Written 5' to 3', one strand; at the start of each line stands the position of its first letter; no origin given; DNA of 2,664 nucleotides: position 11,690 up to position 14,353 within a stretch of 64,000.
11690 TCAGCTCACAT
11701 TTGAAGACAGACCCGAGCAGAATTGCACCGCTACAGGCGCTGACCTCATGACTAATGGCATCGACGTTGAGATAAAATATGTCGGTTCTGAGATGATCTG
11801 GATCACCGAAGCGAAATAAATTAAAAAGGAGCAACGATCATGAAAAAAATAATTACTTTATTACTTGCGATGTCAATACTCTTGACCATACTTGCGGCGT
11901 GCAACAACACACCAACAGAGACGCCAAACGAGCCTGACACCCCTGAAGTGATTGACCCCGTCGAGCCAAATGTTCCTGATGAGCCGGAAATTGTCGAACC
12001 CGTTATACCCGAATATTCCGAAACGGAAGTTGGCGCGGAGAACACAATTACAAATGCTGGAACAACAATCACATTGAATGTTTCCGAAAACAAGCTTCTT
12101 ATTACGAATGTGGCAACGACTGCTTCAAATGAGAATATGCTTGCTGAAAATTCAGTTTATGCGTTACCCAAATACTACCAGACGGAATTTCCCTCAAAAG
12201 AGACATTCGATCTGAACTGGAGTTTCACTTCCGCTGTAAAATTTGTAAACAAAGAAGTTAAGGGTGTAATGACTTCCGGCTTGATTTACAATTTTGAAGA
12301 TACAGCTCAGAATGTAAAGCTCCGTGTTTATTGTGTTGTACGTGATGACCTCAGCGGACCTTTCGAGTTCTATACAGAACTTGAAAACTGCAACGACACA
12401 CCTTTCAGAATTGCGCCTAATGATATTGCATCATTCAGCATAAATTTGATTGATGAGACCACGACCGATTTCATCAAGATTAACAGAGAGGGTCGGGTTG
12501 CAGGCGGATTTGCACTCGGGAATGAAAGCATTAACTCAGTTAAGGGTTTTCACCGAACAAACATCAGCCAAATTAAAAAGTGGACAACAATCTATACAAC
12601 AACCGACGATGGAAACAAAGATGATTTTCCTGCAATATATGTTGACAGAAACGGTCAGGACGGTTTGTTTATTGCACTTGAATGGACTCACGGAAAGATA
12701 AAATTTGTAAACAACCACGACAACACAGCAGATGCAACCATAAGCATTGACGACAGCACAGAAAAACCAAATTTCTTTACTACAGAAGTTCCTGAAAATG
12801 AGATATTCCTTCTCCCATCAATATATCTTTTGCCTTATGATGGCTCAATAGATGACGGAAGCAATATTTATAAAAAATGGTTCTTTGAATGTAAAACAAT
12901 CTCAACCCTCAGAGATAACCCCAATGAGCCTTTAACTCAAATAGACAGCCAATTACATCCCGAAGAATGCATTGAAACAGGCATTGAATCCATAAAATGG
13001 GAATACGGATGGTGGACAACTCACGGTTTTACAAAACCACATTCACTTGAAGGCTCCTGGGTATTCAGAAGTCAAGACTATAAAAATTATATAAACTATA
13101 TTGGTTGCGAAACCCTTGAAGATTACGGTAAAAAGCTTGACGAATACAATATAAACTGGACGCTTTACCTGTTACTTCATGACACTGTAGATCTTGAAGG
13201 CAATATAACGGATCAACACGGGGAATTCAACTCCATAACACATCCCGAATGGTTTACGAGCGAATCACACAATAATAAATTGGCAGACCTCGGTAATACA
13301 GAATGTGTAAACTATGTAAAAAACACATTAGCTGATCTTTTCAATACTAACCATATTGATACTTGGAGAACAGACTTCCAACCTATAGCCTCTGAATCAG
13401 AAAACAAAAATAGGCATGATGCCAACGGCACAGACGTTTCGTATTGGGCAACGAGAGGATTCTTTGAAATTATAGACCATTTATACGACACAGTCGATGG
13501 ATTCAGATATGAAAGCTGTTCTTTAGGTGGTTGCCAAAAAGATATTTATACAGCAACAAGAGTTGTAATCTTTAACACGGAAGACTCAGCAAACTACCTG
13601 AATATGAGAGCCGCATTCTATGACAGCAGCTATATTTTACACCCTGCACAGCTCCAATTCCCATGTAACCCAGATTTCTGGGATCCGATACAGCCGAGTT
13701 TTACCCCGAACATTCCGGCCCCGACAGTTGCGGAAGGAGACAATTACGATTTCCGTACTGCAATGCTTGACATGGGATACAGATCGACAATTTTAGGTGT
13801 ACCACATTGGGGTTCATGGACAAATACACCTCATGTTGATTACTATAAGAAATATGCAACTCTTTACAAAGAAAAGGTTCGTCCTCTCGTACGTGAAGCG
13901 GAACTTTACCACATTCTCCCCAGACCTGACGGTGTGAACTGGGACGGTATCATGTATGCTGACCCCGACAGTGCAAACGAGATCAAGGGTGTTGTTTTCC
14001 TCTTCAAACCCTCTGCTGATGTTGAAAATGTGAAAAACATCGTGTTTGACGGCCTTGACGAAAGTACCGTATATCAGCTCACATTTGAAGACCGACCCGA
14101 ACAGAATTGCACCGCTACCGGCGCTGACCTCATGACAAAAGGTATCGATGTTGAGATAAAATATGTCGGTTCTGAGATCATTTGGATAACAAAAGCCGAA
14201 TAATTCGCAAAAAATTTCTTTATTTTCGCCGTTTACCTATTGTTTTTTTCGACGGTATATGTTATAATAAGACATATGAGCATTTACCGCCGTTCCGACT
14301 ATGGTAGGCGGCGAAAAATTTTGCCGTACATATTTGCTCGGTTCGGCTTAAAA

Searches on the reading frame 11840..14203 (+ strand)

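Call 26: search_protein_families(library=pfam, proteins=[window:11840-14203:+], max_evalue=0.00001)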
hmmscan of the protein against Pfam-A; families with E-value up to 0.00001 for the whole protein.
window:11840-14203:+ (787 aa): 2 families
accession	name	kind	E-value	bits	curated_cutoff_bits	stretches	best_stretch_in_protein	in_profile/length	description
PF02065.24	Melibiase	-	5.3e-11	42.5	27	1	377-599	67-277/347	Melibiase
PF16874.11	Glyco_hydro_36C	-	1.3e-06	29.2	27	1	701-782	1-76/77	Glycosyl hydrolase family 36 C-terminal domain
